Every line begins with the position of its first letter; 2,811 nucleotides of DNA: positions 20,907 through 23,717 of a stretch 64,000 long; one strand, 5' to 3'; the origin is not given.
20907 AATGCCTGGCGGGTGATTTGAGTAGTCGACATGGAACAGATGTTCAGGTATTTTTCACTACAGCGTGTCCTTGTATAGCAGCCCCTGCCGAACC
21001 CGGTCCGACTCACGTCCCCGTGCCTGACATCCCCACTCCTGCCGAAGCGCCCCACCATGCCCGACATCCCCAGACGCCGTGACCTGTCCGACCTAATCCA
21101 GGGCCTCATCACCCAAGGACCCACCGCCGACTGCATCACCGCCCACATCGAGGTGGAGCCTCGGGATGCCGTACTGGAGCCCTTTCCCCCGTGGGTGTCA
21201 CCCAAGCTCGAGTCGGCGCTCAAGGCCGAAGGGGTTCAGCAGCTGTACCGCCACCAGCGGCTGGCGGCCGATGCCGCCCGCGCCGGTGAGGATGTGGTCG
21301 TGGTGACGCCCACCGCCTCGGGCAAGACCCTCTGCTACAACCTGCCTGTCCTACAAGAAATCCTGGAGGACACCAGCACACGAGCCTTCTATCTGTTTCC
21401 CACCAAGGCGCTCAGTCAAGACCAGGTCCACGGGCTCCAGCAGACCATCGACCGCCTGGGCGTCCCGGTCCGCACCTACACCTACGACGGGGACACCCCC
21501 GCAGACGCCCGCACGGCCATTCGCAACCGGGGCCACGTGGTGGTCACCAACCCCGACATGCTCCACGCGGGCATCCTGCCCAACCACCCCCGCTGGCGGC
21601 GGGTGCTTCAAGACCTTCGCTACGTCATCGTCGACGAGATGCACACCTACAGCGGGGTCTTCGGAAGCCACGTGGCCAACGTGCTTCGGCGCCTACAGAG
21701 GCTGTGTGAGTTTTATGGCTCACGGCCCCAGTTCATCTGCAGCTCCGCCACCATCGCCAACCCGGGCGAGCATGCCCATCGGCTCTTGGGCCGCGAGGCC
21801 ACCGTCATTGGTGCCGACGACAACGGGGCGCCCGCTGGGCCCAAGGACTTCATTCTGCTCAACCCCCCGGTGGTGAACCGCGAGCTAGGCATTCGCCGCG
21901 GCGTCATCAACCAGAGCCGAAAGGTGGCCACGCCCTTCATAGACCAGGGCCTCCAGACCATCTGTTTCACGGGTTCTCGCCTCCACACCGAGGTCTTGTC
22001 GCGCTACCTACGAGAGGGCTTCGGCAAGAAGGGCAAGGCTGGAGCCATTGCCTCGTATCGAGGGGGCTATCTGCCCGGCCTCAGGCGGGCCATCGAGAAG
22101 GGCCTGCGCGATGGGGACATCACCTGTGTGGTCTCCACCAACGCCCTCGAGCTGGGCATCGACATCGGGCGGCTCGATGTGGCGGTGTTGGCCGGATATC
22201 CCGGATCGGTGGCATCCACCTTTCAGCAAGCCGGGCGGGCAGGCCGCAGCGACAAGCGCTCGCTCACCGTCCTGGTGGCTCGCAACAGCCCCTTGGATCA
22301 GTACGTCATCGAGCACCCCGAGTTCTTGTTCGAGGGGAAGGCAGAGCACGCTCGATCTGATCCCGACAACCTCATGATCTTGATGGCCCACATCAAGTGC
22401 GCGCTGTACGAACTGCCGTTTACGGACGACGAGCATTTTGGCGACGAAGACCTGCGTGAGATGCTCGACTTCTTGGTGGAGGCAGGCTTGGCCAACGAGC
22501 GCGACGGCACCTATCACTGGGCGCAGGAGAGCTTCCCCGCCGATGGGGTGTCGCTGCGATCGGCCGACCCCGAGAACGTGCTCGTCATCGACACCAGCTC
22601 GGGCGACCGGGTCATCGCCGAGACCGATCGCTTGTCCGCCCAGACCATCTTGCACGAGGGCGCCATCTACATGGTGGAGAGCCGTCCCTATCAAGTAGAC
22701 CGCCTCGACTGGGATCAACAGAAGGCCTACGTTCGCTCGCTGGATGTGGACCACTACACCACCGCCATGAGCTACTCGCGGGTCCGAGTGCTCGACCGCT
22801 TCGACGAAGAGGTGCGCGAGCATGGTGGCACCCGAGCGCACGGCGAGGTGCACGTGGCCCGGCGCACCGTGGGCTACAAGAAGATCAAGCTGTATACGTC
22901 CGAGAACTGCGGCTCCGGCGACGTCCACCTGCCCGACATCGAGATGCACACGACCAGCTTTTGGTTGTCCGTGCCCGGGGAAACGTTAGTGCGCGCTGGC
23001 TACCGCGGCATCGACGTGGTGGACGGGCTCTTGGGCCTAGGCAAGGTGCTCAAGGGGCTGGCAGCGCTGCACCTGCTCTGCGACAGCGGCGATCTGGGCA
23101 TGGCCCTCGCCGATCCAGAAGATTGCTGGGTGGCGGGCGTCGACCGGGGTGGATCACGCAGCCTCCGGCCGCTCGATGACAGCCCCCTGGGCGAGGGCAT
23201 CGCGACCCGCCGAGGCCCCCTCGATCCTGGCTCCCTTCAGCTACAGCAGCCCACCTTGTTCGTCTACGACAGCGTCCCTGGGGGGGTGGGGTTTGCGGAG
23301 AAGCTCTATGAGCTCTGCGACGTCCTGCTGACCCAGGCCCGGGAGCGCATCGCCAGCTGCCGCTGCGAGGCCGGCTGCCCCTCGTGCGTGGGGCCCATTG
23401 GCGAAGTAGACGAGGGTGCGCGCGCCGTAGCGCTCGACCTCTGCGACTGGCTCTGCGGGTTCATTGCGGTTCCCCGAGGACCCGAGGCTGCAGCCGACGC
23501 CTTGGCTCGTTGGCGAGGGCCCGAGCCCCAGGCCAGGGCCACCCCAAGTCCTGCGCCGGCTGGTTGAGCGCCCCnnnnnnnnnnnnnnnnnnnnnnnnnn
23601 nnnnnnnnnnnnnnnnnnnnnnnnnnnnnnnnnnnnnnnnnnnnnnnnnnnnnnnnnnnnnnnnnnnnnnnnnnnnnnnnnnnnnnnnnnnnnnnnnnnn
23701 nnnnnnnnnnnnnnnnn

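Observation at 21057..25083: DExH helicase (DUF1998, 4-Cys) plus DEDD exonuclease-TPR gene pair. MrfA/MrfB-like repair module versus DrmA-like defence helicase.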

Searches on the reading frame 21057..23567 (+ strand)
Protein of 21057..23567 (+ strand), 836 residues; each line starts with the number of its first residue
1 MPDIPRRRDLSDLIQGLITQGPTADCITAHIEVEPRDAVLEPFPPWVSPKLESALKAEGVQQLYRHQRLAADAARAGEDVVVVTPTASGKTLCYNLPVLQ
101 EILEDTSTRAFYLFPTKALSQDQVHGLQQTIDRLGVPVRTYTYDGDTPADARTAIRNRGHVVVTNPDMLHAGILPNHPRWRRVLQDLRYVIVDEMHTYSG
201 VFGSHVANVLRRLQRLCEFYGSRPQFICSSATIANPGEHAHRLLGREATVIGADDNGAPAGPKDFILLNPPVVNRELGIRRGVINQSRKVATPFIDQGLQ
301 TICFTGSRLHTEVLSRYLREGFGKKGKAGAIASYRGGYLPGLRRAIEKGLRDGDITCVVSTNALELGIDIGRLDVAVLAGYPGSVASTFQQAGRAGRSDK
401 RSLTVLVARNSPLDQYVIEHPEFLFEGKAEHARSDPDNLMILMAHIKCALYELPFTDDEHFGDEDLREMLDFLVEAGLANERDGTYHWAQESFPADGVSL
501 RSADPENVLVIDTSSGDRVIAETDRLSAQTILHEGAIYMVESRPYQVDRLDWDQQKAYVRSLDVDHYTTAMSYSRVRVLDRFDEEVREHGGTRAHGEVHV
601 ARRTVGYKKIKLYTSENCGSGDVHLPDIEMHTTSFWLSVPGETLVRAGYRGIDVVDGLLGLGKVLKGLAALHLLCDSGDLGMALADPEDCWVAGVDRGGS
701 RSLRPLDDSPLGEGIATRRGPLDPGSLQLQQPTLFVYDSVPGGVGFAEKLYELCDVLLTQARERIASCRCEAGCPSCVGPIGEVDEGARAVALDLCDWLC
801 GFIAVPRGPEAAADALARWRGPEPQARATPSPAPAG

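Call 8: search_protein_families(library=padloc, proteins=[window:21057-23567:+], max_evalue=0.01)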
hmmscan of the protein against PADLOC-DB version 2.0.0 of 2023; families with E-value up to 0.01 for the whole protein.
window:21057-23567:+ (836 aa): 69 families (the best 25 are shown)
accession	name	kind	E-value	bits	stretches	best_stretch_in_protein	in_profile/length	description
PDLC02503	BrxHI|BrxHII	-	3.3e-43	146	1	59-402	21-348/698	BrxHI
PDLC03960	SngC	-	6.4e-42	142.2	1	49-415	11-369/720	-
PDLC00013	DruE1|DruE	-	3.6e-34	115.9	4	352-452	1080-1181/1776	SNF2 family N-terminal domain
PDLC00037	DruE3|DruE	-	6.5e-34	114.9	3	61-243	100-309/2055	SNF2 family N-terminal domain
PDLC00036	DruE3|DruE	-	4.7e-32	108.1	3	64-241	94-293/2023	SNF2 family N-terminal domain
PDLC00035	DruE3|DruE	-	1.2e-28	97.4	2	61-240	101-306/1460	SNF2 family N-terminal domain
PDLC02501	BrxHI|BrxHII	-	1.4e-26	90.9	1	60-398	21-342/925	BrxHI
PDLC02897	DpdJ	-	7.4e-25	85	1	69-397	106-450/1570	DpdJ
PDLC03928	PsyrT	-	1.7e-19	67.6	2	301-416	244-355/689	-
PDLC00051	DruE4|DruE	-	5.8e-19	65.2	3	58-106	88-137/1829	SNF2 family N-terminal domain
PDLC02896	DpdJ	-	8.7e-17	58.1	2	185-247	367-426/1487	DpdJ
PDLC02570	DrmA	-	1.4e-16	58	1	190-420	413-647/851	DrmA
PDLC02864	DpdF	-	1.5e-16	58.3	2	57-131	17-86/610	DpdF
PDLC00015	DruE2|DruE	-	1.9e-16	57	3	61-106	95-141/1887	SNF2 family N-terminal domain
PDLC02870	DpdF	-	1.2e-15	55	1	59-409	10-331/534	DpdF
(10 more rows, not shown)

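Call 10: search_protein_families(library=pfam, proteins=[window:21057-23567:+], max_evalue=0.01)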
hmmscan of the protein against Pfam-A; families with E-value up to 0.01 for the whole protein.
window:21057-23567:+ (836 aa): 5 families
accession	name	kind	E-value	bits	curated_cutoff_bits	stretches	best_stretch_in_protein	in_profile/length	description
PF00270.35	DEAD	-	9.2e-34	117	26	1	65-234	2-161/167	DEAD/DEAH box helicase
PF09369.15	MZB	-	1.4e-18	67.7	24.2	1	663-778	3-80/80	MrfA Zn-binding domain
PF22982.3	WHD_HRQ1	-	2.7e-12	48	27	1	435-503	2-70/70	ATP-dependent helicase HRQ1, winged helix domain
PF00271.37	Helicase_C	-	5.9e-12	46.3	23.5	1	297-398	14-109/110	Helicase conserved C-terminal domain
PF04851.21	ResIII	-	0.00049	20.5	22.5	1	69-200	15-139/164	Type III restriction enzyme, res subunit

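Call 11: search_protein_families(library=ncbifam, proteins=[window:21057-23567:+], max_evalue=0.01)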
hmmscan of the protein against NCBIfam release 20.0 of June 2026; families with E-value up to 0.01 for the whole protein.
window:21057-23567:+ (836 aa): 29 families (the best 25 are shown)
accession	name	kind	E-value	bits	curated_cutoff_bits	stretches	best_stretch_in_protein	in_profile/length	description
TIGR03817.1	DECH_helic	hypoth_equivalog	3.4e-196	653.8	874.1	2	32-681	6-655/742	helicase/secretion neighborhood putative DEAH-box helicase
TIGR04121.1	DEXH_lig_assoc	equivalog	4e-43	147.2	850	1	62-458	13-407/804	ligase-associated DNA damage response DEXH box helicase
NF010338.0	PRK13767.1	equivalog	2.1e-37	128.8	849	1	62-398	33-385/877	ATP-dependent helicase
NF007284.0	PRK09751.1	equivalog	9.3e-23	79.5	1496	2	341-398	362-419/1538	ATP-dependent helicase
NF002654.0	PRK02362.1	equivalog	4.8e-18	64.8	887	1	49-243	10-191/739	ATP-dependent DNA helicase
NF010337.0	PRK13766.1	equivalog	5.1e-16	57.9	610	2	56-201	11-147/781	Hef nuclease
NF001308.0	PRK00254.1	equivalog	2.9e-15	55.5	1216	1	47-243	8-189/720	ATP-dependent DNA helicase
NF041063.1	DpdF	equivalog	3.9e-15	55.5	550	2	74-196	155-280/813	protein DpdF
NF041067.1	DpdJ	equivalog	1.1e-14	53.1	800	1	186-248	361-420/1482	protein DpdJ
TIGR00614.1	recQ_fam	subfamily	9.6e-14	51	219.8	2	302-408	230-330/470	RecQ family ATP-dependent DNA helicase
TIGR01389.1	recQ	equivalog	2.8e-13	49.2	640.2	2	301-420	227-342/591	DNA helicase RecQ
NF008279.0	PRK11057.1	equivalog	4.9e-11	41.8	1015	2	59-128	22-86/608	ATP-dependent DNA helicase RecQ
NF002251.0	PRK01172.1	equivalog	5.8e-11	41.3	891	1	62-324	22-262/674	ATP-dependent DNA helicase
NF040935.1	helicase_Hel308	equivalog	3e-10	38.9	1200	1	50-198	14-153/704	ATP-dependent DNA helicase Hel308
NF053636.1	DDHlcsCsdAPsy1082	equivalog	7.4e-10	38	890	1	48-126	11-92/512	DEAD/DEAH box helicase CsdA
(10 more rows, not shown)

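Call 12: search_solved_structures(query=window:21057-23567:+, show_alignments=1)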
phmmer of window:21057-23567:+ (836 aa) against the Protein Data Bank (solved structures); distinct sequences matched with E-value up to 0.001: 91 (the best 60 are shown).
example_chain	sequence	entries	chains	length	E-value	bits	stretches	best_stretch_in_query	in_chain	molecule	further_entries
6znp_A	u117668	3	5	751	1.2e-224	751.1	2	25-681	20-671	Uncharacterized ATP-dependent helicase YprA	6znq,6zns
5v9x_A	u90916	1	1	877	4.2e-22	81.1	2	72-252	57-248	ATP-dependent DNA helicase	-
7lhl_A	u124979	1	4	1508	1.5e-20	76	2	72-252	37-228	ATP-dependent DNA helicase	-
9tu7_Y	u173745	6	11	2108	5.5e-16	60.9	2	51-245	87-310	DEAD/DEAH box helicase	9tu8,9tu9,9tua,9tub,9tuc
6qdv_B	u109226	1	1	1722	2e-14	55.7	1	76-249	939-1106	U5 small nuclear ribonucleoprotein 200 kDa helicase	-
4f91_B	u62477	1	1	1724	2e-14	55.7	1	76-249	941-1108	U5 small nuclear ribonucleoprotein 200 kDa helicase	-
4f92_B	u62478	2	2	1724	2e-14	55.7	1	76-249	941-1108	U5 small nuclear ribonucleoprotein 200 kDa helicase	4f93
4kit_B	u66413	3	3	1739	2.1e-14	55.7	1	76-249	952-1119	U5 small nuclear ribonucleoprotein 200 kDa helicase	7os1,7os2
5urj_A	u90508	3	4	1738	2.1e-14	55.7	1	76-249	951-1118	U5 small nuclear ribonucleoprotein 200 kDa helicase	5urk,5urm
6s8q_B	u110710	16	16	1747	2.1e-14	55.7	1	76-249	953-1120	U5 small nuclear ribonucleoprotein 200 kDa helicase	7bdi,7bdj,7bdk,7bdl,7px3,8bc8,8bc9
6s9i_B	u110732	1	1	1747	2.1e-14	55.6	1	76-249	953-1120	U5 small nuclear ribonucleoprotein 200 kDa helicase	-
3jcr_C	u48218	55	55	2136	3.5e-14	54.9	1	76-249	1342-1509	hBrr2 | U5 small nuclear ribonucleoprotein 200 kDa helicase | Brr2, U5 small nuclear ribonucleoprotein 200 kDa helicase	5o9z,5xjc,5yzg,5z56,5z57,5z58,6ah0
6s8o_B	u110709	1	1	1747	3.5e-14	54.9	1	76-249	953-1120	U5 small nuclear ribonucleoprotein 200 kDa helicase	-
9b15_A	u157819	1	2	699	4.9e-14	54.5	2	52-200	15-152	ATP-dependent DNA helicase Hel308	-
2p6r_A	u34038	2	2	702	1.7e-12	49.4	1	52-200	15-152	afUHEL308 HELICASE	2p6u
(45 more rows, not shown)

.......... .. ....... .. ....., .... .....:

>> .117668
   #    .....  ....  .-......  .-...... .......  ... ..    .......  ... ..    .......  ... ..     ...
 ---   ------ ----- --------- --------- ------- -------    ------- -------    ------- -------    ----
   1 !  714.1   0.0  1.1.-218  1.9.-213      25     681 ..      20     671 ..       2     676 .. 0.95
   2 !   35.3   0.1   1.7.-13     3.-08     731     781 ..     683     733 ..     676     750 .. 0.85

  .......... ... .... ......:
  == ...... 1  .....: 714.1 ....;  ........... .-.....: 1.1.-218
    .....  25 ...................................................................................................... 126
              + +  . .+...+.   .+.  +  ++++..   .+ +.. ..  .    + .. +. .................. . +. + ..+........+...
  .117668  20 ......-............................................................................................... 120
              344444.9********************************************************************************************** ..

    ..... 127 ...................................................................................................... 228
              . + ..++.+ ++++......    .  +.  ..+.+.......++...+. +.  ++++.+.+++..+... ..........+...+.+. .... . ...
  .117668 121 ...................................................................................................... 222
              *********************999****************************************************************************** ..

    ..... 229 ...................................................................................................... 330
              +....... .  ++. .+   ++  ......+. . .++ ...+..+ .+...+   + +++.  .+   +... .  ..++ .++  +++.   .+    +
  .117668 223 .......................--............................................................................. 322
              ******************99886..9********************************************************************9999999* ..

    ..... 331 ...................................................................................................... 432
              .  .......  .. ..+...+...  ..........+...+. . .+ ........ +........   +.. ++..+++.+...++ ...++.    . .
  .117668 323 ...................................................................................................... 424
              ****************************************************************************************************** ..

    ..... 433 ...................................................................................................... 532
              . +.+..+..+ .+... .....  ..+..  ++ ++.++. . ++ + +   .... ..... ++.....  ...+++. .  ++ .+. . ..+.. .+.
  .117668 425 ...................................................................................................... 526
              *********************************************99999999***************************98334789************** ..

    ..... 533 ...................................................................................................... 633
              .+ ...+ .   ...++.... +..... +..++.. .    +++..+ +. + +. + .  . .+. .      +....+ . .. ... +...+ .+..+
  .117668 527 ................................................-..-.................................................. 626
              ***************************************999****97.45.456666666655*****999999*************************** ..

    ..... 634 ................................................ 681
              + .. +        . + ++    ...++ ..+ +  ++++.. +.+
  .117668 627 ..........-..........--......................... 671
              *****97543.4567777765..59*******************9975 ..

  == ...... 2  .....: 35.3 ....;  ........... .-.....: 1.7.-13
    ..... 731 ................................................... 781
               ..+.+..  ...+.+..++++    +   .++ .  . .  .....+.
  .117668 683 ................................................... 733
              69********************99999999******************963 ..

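Call 21: find_encoding_contigs(protein=window:21057-23567:+, flank=10000, max_places=4)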
Protein window:21057-23567:+ (836 aa): 2 contigs read that carry it; 2 places shown.
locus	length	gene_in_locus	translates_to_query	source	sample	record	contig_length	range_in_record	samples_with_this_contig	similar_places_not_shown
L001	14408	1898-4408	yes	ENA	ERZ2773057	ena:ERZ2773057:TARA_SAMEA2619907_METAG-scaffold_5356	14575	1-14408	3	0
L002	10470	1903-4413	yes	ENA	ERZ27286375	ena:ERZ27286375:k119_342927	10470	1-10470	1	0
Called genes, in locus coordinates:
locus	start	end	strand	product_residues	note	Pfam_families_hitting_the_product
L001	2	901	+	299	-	?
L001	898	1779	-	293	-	PF12146:Hydrolase_4, PF00561:Abhydrolase_1, PF12697:Abhydrolase_6, PF20408:Abhydrolase_11 (faint), PF08386:Abhydrolase_4 (weak)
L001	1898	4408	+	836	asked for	PF00270:DEAD, PF00271:Helicase_C, PF22982:WHD_HRQ1, PF09369:MZB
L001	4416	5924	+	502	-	PF13482:RNase_H_2, PF13428:TPR_14 (faint)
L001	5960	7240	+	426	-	PF11617:Cu-binding_MopE (weak)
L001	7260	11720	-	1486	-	PF11617:Cu-binding_MopE, PF01839:FG-GAP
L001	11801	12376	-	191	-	PF12647:RNHCP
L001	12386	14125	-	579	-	-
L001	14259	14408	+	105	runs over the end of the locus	?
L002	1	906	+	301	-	?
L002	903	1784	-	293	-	PF12146:Hydrolase_4, PF00561:Abhydrolase_1, PF12697:Abhydrolase_6, PF20408:Abhydrolase_11 (faint), PF08386:Abhydrolase_4 (weak)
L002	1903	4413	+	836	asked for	PF00270:DEAD, PF00271:Helicase_C, PF22982:WHD_HRQ1, PF09369:MZB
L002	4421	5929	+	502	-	PF13482:RNase_H_2, PF13428:TPR_14 (faint)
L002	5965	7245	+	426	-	PF11617:Cu-binding_MopE (weak)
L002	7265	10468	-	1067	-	?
